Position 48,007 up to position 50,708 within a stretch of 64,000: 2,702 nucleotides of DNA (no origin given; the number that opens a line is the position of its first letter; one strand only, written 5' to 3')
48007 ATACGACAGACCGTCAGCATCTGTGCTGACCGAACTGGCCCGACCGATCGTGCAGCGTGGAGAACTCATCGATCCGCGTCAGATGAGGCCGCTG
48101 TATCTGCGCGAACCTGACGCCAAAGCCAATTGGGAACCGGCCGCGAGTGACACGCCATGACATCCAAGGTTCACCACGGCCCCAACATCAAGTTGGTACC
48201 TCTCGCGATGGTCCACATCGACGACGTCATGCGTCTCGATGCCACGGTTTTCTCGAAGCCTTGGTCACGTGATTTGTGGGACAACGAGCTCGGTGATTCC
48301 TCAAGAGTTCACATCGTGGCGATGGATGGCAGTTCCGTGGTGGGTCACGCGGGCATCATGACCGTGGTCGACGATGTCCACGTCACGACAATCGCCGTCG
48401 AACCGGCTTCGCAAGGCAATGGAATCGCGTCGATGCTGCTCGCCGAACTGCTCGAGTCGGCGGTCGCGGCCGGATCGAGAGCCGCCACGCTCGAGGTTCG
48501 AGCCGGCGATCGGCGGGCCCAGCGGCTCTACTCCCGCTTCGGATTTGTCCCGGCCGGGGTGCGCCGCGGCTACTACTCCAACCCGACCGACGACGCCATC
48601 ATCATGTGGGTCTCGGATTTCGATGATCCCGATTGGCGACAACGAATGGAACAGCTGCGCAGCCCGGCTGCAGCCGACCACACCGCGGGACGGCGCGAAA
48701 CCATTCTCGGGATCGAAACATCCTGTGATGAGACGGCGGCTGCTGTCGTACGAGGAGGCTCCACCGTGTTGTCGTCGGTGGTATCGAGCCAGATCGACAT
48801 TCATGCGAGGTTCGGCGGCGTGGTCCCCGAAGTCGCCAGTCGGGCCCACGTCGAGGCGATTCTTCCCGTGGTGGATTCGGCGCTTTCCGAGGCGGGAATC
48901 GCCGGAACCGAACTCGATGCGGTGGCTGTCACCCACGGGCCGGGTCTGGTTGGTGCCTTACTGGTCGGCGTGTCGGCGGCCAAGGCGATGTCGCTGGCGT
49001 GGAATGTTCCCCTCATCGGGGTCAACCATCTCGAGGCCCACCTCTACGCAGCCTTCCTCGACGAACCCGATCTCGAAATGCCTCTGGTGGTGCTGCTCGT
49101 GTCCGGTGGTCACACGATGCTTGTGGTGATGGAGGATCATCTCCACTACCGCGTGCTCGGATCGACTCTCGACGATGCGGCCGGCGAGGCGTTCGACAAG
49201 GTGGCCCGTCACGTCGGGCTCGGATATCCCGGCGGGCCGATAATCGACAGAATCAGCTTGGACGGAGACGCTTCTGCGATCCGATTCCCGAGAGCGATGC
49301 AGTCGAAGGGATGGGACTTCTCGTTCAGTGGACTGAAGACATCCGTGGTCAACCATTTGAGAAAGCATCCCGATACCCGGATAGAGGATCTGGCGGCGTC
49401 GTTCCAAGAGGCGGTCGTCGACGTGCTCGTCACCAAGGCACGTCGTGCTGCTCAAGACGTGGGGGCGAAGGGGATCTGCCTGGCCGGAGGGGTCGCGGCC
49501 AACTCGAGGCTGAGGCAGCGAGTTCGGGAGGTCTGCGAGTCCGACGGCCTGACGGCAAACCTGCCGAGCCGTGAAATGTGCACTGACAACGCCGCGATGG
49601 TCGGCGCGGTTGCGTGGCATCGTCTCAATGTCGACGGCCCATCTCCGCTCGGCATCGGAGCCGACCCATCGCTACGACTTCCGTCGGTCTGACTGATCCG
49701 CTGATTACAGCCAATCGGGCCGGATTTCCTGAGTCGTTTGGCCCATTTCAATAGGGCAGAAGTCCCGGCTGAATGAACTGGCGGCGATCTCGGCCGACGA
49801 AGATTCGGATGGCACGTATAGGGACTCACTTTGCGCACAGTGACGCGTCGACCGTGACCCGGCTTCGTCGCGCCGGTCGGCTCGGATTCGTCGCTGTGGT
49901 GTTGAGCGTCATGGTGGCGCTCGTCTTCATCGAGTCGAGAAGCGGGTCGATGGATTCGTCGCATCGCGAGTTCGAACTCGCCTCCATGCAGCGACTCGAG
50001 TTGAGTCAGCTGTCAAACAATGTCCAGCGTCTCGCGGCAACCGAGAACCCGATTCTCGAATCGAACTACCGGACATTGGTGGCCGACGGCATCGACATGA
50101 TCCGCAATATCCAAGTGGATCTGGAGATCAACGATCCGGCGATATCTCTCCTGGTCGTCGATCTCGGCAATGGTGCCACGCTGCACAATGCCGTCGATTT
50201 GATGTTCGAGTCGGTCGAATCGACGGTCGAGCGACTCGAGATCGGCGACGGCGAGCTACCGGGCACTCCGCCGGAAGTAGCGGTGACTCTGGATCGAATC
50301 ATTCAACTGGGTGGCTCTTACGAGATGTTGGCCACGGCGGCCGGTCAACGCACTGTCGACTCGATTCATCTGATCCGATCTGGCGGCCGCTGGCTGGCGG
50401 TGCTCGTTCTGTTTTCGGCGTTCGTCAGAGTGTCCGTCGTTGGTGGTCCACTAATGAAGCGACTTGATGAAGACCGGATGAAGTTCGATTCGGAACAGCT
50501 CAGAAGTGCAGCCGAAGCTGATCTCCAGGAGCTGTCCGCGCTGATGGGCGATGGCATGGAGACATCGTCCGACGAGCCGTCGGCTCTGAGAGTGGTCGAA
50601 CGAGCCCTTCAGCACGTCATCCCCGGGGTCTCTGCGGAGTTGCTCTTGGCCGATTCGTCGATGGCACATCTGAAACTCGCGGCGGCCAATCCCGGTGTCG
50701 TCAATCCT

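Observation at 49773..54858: Three tandem, translationally coupled membrane GGDEF paralogues inserted between tsaD and groES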

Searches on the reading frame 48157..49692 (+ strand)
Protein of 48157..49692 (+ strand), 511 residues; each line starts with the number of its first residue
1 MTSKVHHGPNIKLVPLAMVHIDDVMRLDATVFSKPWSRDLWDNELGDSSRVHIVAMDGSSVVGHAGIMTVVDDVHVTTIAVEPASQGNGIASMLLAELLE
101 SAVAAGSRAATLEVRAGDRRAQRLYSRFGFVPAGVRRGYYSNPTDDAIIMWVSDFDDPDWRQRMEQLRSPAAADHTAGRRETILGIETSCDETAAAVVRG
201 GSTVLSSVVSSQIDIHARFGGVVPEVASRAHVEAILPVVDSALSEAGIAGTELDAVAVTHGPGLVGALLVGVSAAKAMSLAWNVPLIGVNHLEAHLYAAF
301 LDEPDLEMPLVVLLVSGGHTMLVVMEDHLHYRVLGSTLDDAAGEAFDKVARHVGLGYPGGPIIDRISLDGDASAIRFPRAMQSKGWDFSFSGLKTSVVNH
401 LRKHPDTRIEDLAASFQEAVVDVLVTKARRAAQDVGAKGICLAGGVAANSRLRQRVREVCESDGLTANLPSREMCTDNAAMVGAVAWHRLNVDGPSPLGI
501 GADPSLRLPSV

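Call 10: search_protein_families(library=pfam, proteins=[window:48157-49692:+], max_evalue=0.001)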
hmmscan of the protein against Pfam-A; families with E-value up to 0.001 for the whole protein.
window:48157-49692:+ (511 aa): 8 families
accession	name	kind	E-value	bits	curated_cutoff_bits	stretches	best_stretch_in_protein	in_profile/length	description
PF00814.31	TsaD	-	6.7e-99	331.3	24.8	1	203-483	1-263/264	tRNA N6-adenosine threonylcarbamoyltransferase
PF00583.31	Acetyltransf_1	-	2.1e-15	57.4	20.7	1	23-130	3-116/116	Acetyltransferase (GNAT) family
PF13673.13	Acetyltransf_10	-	4.6e-12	46.5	23.6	1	30-134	11-111/128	Acetyltransferase (GNAT) domain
PF13508.13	Acetyltransf_7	-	1.5e-11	44.9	27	1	51-131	4-83/84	Acetyltransferase (GNAT) domain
PF22521.2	HypF_C_2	-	1e-09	39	27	1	380-479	139-236/241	Carbamoyltransferase, Kae1-like Domain, second subdomain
PF02543.21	Carbam_trans_N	-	4.5e-06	26.8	24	1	409-458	273-322/346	Carbamoyltransferase N-terminus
PF13527.13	Acetyltransf_9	-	2e-05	25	25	1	20-130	9-124/127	Acetyltransferase (GNAT) domain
PF08445.16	FR47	-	0.00016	22.1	22.1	1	76-130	24-77/86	FR47-like protein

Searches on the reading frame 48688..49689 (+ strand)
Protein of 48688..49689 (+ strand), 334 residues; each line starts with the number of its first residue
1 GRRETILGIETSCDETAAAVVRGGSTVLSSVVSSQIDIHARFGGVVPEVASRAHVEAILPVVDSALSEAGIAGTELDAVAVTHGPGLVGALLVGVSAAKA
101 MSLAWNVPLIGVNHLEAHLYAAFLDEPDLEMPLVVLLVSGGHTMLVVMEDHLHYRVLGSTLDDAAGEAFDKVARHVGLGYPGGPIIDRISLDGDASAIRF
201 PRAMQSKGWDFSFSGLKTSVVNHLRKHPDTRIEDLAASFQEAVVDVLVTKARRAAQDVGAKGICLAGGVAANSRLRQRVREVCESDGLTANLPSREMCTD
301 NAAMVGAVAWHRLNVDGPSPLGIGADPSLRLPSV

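Call 55: find_homologous_proteins(query=window:48688-49689:+, max_evalue=1e-30)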
Query window:48688-49689:+ (334 aa): 8000 proteins with E <= 1e-30 among 8000 candidates; the best 120 are listed.
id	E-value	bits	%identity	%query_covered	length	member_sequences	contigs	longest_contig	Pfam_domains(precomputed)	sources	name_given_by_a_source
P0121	1.6e-212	722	100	100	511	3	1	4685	PF13673.14,PF02543.22,PF00814.32,PF22521.3,PF13508.14,PF13527.14,PF00583.32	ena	-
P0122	1.0e-187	641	89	99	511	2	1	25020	PF13673.14,PF02543.22,PF00814.32,PF22521.3,PF13508.14,PF08445.17,PF13527.14,PF00583.32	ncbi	-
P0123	5.7e-177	606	84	99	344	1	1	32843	PF02543.22,PF00814.32,PF22521.3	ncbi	-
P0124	6.1e-177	605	83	100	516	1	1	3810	PF13673.14,PF02543.22,PF00814.32,PF22521.3,PF13508.14,PF08445.17,PF00583.32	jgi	-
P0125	1.3e-176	604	83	100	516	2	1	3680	PF13673.14,PF02543.22,PF00814.32,PF22521.3,PF13508.14,PF13527.14,PF00583.32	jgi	-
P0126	1.5e-175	601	83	100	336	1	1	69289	PF02543.22,PF00814.32,PF22521.3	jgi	-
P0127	1.9e-175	601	83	99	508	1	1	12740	PF13673.14,PF02543.22,PF00814.32,PF22521.3,PF13508.14,PF08445.17,PF00583.32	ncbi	-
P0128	1.4e-174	598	83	99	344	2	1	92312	PF02543.22,PF00814.32,PF22521.3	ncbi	-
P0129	2.5e-174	597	82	99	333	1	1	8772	PF02543.22,PF00814.32,PF22521.3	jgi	-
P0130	6.4e-174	596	82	99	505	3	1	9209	PF13673.14,PF02543.22,PF00814.32,PF22521.3,PF13508.14,PF08445.17,PF00583.32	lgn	-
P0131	2.0e-173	594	83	98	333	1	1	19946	PF02543.22,PF00814.32,PF22521.3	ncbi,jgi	-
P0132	8.1e-172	589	81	100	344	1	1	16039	PF02543.22,PF00814.32,PF22521.3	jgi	-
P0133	8.1e-172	589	81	100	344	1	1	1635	PF02543.22,PF00814.32,PF22521.3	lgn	-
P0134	2.5e-169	580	81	98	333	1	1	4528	PF02543.22,PF00814.32,PF22521.3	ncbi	-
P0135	2.4e-166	571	78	99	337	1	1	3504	PF00814.32,PF22521.3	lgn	-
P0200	2.6e-161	554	75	99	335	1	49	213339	PF02543.22,PF00814.32,PF22521.3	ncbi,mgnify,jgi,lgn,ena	mgnify:CR=1 FL=1|jgi:N6-L-threonylcarbamoyladenine synthase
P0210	7.5e-161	553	75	99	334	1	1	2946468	PF02543.22,PF00814.32,PF22521.3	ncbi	ncbi:MAG: tRNA (adenosine(37)-N6)-threonylcarbamoyltransferase complex transferase subunit TsaD [Aci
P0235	1.5e-158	545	74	99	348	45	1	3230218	PF02543.22,PF00814.32,PF22521.3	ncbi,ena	-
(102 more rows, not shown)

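Call 56: find_encoding_contigs(protein=P0122, flank=8000, max_places=1)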
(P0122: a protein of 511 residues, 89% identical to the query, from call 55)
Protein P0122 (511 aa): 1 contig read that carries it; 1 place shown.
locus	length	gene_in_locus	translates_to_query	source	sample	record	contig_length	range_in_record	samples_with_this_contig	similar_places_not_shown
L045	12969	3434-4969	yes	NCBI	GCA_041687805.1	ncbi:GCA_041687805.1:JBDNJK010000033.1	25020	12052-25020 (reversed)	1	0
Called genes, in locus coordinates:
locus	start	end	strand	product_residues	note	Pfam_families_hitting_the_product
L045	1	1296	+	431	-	?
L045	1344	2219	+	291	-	PF03576:Peptidase_S58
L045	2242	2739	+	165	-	PF02367:TsaE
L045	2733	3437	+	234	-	PF00814:TsaD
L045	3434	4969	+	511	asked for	PF13527:Acetyltransf_9 (weak), PF13673:Acetyltransf_10, PF00583:Acetyltransf_1, PF13508:Acetyltransf_7, PF08445:FR47 (faint), PF02543:Carbam_trans_N (faint), PF00814:TsaD, PF22521:HypF_C_2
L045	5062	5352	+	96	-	PF00166:Cpn10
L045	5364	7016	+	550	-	-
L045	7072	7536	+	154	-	-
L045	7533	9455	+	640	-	-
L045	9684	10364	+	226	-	PF00293:NUDIX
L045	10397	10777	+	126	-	-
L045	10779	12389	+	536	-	PF00117:GATase, PF07722:Peptidase_C26, PF02540:NAD_synthase (faint), PF00958:GMP_synt_C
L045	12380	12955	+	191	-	-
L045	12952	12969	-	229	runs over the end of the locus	PF01895:PhoU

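Call 57: find_encoding_contigs(protein=P0200, flank=8000, max_places=1)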
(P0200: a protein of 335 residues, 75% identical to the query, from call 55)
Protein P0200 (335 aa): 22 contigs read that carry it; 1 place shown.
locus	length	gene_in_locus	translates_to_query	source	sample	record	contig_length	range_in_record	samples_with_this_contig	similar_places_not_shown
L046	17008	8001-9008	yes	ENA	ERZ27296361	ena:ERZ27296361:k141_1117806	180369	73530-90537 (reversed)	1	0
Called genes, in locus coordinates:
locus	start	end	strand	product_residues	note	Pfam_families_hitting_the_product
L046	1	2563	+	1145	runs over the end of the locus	PF13522:GATase_6 (weak), PF01380:SIS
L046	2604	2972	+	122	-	PF01648:ACPS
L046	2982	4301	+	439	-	PF03853:YjeF_N, PF01256:Carb_kinase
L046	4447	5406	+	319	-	PF12038:QTMAN_N, PF20706:GT4-conflict (weak), PF00534:Glycos_transf_1, PF13692:Glyco_trans_1_4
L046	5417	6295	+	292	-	PF03576:Peptidase_S58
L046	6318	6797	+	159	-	PF02367:TsaE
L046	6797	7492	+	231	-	PF00814:TsaD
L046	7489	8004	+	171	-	PF13527:Acetyltransf_9, PF00583:Acetyltransf_1, PF13673:Acetyltransf_10, PF13508:Acetyltransf_7, PF08445:FR47 (weak), PF24553:Rv0428c_C (faint)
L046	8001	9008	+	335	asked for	PF00814:TsaD, PF02543:Carbam_trans_N (weak), PF22521:HypF_C_2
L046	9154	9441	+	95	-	PF00166:Cpn10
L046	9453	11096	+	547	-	PF00118:Cpn60_TCP1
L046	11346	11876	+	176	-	PF00156:Pribosyltran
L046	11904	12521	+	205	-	PF01227:GTP_cyclohydroI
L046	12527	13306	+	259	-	PF00809:Pterin_bind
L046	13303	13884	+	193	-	-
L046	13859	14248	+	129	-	PF02152:FolB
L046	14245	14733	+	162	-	PF01288:HPPK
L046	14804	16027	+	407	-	PF00108:Thiolase_N, PF02803:Thiolase_C, PF22691:Thiolase_C_1 (faint)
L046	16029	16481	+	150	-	PF04075:F420H2_quin_red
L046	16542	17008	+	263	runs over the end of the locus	PF03309:Pan_kinase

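Call 58: find_encoding_contigs(protein=P0235, flank=8000, max_places=1)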
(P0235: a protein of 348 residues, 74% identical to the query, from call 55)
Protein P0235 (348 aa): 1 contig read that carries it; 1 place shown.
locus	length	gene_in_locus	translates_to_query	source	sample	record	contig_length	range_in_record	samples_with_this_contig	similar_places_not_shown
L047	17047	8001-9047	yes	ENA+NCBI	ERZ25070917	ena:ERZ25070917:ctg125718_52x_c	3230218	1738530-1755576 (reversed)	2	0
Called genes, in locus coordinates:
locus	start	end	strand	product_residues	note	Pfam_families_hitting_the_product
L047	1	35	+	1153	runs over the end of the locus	PF13522:GATase_6, PF01380:SIS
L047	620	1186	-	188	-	-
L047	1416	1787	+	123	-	PF01648:ACPS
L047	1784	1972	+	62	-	-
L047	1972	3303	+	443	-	PF03853:YjeF_N, PF01256:Carb_kinase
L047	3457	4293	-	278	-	-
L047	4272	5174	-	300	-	-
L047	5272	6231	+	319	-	PF03576:Peptidase_S58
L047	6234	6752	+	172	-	PF02367:TsaE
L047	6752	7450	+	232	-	PF00814:TsaD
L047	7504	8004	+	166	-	PF00583:Acetyltransf_1, PF13508:Acetyltransf_7, PF08445:FR47, PF13673:Acetyltransf_10, PF13527:Acetyltransf_9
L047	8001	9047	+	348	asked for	PF00814:TsaD, PF22521:HypF_C_2, PF02543:Carbam_trans_N (weak)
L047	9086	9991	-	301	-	-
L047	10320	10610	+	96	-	PF00166:Cpn10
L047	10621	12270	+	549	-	PF00118:Cpn60_TCP1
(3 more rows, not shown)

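Call 64: find_encoding_contigs(protein=P0127, flank=7000, max_places=1)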
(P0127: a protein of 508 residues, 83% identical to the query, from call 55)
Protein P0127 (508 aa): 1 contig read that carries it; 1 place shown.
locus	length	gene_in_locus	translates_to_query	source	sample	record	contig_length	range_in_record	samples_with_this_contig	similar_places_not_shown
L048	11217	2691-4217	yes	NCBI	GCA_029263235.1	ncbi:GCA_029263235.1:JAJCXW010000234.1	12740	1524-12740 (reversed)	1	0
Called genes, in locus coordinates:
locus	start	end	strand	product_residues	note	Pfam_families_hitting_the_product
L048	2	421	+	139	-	?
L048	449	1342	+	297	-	PF03576:Peptidase_S58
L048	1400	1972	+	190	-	PF02367:TsaE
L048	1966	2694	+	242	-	PF00814:TsaD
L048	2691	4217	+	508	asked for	PF00583:Acetyltransf_1, PF13673:Acetyltransf_10, PF13508:Acetyltransf_7, PF08445:FR47 (weak), PF00814:TsaD, PF02543:Carbam_trans_N (weak), PF22521:HypF_C_2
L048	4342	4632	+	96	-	PF00166:Cpn10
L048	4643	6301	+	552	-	PF00118:Cpn60_TCP1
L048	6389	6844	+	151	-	-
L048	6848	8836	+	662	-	-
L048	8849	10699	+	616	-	-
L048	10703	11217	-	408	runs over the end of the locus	PF07690:MFS_1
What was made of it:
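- Its presence is patchy among close relatives (calls 56, 64).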

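Call 65: find_encoding_contigs(protein=P0128, flank=7000, max_places=1)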
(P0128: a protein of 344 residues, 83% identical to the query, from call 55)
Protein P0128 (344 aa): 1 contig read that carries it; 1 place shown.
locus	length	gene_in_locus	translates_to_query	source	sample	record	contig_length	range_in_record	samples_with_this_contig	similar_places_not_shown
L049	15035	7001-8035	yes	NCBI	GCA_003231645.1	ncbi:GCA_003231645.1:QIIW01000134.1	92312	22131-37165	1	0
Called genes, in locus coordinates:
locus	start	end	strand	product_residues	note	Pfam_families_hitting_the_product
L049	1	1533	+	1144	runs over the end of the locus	PF13522:GATase_6 (weak), PF01380:SIS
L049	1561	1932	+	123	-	PF01648:ACPS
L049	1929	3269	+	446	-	PF03853:YjeF_N, PF01256:Carb_kinase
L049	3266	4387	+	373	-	PF01168:Ala_racemase_N, PF00842:Ala_racemase_C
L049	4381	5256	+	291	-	PF03576:Peptidase_S58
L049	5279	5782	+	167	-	PF02367:TsaE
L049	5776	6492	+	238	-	PF00814:TsaD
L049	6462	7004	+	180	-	PF13527:Acetyltransf_9 (weak), PF13673:Acetyltransf_10, PF00583:Acetyltransf_1, PF13508:Acetyltransf_7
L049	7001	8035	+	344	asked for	PF02543:Carbam_trans_N (faint), PF00814:TsaD, PF22521:HypF_C_2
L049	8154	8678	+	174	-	-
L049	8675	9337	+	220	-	PF00990:GGDEF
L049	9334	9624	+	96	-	PF00166:Cpn10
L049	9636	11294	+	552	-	-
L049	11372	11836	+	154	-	-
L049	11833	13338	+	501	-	-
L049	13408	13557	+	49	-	-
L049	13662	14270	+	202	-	PF00293:NUDIX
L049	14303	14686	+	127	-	-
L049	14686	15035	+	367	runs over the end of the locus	PF00478:IMPDH, PF01070:FMN_dh, PF01645:Glu_synthase (weak)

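Call 66: find_encoding_contigs(protein=P0210, flank=7000, max_places=1)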
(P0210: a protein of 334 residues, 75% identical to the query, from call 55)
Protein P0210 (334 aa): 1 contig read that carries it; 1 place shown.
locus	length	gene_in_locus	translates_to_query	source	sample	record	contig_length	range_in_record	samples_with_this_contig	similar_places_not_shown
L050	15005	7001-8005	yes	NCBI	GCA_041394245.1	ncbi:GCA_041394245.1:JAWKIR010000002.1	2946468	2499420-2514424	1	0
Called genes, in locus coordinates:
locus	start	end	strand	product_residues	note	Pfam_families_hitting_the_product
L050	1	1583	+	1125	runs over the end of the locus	PF13522:GATase_6 (weak), PF01380:SIS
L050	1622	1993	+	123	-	PF01648:ACPS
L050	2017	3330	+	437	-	PF03853:YjeF_N, PF01256:Carb_kinase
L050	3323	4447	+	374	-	PF12038:QTMAN_N, PF13439:Glyco_transf_4 (weak), PF20706:GT4-conflict (weak), PF00534:Glycos_transf_1, PF13692:Glyco_trans_1_4 (weak)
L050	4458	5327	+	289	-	PF03576:Peptidase_S58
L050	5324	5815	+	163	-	PF02367:TsaE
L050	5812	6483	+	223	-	PF00814:TsaD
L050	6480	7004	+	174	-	PF13527:Acetyltransf_9 (weak), PF00583:Acetyltransf_1, PF13673:Acetyltransf_10, PF13508:Acetyltransf_7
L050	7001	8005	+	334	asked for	PF00814:TsaD, PF02543:Carbam_trans_N (weak), PF22521:HypF_C_2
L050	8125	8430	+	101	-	PF00166:Cpn10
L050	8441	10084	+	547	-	PF00118:Cpn60_TCP1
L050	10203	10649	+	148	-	-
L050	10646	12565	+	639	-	-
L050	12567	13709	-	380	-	PF07690:MFS_1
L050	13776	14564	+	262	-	PF00293:NUDIX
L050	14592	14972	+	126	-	-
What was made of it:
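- The trio has been deleted repeatedly without change to groESL (calls 56, 57, 64, 66).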

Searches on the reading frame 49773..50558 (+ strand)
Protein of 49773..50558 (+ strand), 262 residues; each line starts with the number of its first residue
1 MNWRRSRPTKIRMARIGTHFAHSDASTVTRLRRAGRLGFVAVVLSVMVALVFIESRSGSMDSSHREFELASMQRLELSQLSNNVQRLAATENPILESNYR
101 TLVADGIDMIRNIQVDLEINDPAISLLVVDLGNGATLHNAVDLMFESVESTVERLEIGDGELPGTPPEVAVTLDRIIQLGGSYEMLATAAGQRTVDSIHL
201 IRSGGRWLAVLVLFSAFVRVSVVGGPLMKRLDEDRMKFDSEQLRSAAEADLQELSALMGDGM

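Call 38: search_protein_families(library=pfam, alignment_id=A3, max_evalue=10)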
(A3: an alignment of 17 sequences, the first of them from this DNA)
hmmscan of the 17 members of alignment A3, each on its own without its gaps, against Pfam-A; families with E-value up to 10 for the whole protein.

A. member 1, seq(262 aa): 1 family
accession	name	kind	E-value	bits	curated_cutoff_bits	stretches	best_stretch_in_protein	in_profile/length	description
PF24262.1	DUF7463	-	0.17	12.5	27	1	87-114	15-42/110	Family of unknown function (DUF7463)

B. families by the number of members that match (of 17 scanned): 9 families
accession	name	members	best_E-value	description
PF17071.10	Capsid_VP7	1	0.0039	Outer capsid protein VP7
PF04932.20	Wzy_C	1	0.043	O-Antigen ligase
PF20077.4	CcmD_alt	1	0.045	CcmD family protein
PF13362.12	Toprim_3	1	0.14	Toprim domain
PF24262.1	DUF7463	1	0.17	Family of unknown function (DUF7463)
PF09490.15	CbtA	1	0.2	Probable cobalt transporter subunit (CbtA)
PF14155.11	DUF4307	1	0.22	Domain of unknown function (DUF4307)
PF15365.12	PNRC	1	0.75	Proline-rich nuclear receptor coactivator motif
PF17650.6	RACo_linker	1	1.4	RACo linker region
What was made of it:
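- On PilJ / NarX-type or 4HB_MCP periplasmic sensor: No such family was matched at E<=10 in any of 17 orthologous N-terminal regions (call 38).
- Closest known: Periplasmic four-helix-bundle sensors. Different: No Pfam family is matched (call 38).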

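Call 42: predict_structure(alignment_id=A3)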
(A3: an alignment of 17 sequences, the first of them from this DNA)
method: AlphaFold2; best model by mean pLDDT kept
length: 262 residues; sequences in the alignment: 17
mean_pLDDT: 85.2   pTM: 0.63
mean pLDDT of the five models: 85.2, 83.9, 82.7, 80.9, 78.2
residues with pLDDT >= 90: 122; 70-90: 105; 50-70: 28; < 50: 7
segments of 3 or more residues with pLDDT < 50: 17-23
pLDDT, mean of each block of 10 residues (from residue 1): 65 54 60 81 86 84 93 96 93 92 96 94 88 87 93 78 73 93 93 88 87 85 82 93 93 91 74
secondary structure, 60 per line:
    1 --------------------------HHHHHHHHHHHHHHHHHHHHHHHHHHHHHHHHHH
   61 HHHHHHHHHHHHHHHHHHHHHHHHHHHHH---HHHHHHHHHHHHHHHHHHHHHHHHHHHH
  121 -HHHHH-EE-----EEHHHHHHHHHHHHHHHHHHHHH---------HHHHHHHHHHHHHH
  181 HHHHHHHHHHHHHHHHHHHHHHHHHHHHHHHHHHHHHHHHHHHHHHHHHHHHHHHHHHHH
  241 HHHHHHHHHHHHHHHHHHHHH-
elements in order: H27-89 H93-120 H122-126 H137-157 H167-261
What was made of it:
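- On PilJ / NarX-type or 4HB_MCP periplasmic sensor: AF2 sensor model with pLDDT 85 (call 42).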

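Call 45: fold_search(model_id=the predicted structure, library=pdb)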
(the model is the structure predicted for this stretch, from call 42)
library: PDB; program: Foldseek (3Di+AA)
matches with E <= 10: 957; with E <= 0.001: 0
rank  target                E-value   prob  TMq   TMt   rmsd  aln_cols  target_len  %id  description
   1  5jef_A                5.0e-03  1.00  0.32  0.36   8.5       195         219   17  Fragment of nitrate/nitrite sensor histidine kinase NarQ (WT) in asymmetric holo state (released 2017-05-31)
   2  5jgp                  6.5e-03  1.00  0.40  0.45   7.5       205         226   18  Crystal structure of the nitrate/nitrite sensor NarQ fragment bound with iodide ions (released 2017-05-31)
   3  6yue                  1.1e-02  1.00  0.39  0.44   7.7       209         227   16  Fragment of nitrate/nitrite sensor histidine kinase NarQ (R50S variant) (released 2020-05-06)
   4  6xyn                  1.1e-02  1.00  0.34  0.51   8.0       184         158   16  Crystal structure of a proteolytic fragment of NarQ comprising sensor and TM domains (released 2020-03-04)
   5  7jh6_A                1.8e-02  0.99  0.30  0.41  11.9       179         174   13  De novo designed two-domain di-Zn(II) and porphyrin-binding protein (released 2020-12-09)
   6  5jef_B                1.9e-02  1.00  0.45  0.51   6.2       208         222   15  Fragment of nitrate/nitrite sensor histidine kinase NarQ (WT) in asymmetric holo state (released 2017-05-31)
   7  9m08_C                2.2e-02  1.00  0.37  0.54   5.5       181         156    8  Structure of outer membrane lipoprotein QseG and histidine kinase QseE complex (released 2025-11-19)
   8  3pwx_B                2.5e-02  0.98  0.32  0.41   8.7       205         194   12  Structure of putative flagellar hook-associated protein from Vibrio parahaemolyticus (released 2011-01-19)
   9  5vju                  3.4e-02  0.97  0.28  0.36  15.7       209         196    9  De Novo Photosynthetic Reaction Center Protein Variant Equipped with His-Tyr H-bond, Heme B, and Cd(II) ions (released 2018-04-25)
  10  4z9i_A                3.8e-02  0.87  0.21  0.32   9.3       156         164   10  Asp-TarS from E. coli (released 2016-07-20)
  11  2asr                  4.0e-02  0.97  0.28  0.46   8.6       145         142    9  THE THREE-DIMENSIONAL STRUCTURE OF THE ASPARTATE RECEPTOR FROM ESCHERICHIA COLI (released 1994-11-01)
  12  5vjs                  4.0e-02  0.84  0.25  0.32  18.3       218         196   12  De Novo Photosynthetic Reaction Center Protein Equipped with Heme B, a synthetic Zn porphyrin, and Zn(II) cations (released 2018-04-25)
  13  4z9j_A                4.2e-02  0.87  0.21  0.33   9.4       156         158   11  Apo-Tar from E. coli (released 2016-07-20)
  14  3o42_A                4.2e-02  0.75  0.22  0.28  22.9       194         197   14  Complex of an alpha/beta-peptide based on the gp41 CHR domain bound to gp41-5 (released 2011-08-24)
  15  5jeq                  4.7e-02  0.98  0.33  0.37   7.6       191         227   14  Fragment of nitrate/nitrite sensor histidine kinase NarQ (R50K) in symmetric apo state (released 2017-05-31)
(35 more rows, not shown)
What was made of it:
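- The periplasmic fold match is weak (Foldseek E 5e-3, TM about 0.3-0.5, call 45).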
